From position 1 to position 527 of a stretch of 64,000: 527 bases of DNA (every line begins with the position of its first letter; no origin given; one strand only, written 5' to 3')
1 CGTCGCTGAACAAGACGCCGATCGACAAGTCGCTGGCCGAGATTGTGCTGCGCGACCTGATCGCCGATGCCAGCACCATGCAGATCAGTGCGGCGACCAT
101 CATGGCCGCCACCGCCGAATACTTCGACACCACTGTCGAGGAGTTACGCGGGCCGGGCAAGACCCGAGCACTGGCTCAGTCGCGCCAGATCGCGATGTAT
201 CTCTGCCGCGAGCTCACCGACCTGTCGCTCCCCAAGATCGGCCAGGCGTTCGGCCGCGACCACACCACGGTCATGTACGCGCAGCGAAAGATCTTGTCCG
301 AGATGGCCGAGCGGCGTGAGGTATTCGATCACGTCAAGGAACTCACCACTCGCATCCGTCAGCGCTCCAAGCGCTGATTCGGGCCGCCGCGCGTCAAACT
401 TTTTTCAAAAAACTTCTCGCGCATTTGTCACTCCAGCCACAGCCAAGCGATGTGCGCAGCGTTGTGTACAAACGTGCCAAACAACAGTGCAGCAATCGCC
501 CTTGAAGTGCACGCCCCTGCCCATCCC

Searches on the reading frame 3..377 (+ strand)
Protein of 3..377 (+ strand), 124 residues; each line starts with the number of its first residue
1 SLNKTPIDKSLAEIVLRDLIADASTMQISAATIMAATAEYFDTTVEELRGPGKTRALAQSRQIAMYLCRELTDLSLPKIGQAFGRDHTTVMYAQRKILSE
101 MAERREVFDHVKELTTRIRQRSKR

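Call 58: search_protein_families(library=pfam, proteins=[window:3-377:+], max_evalue=0.01)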
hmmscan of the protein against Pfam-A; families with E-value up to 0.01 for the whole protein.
window:3-377:+ (124 aa): 2 families
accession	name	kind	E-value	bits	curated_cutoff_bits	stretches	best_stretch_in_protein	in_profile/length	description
PF08299.17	Bac_DnaA_C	-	4.3e-28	97.6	31.5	1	32-97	3-69/69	Bacterial dnaA protein helix-turn-helix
PF13936.12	HTH_38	-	0.001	19.2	27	0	73-92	20-39/44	Helix-turn-helix domain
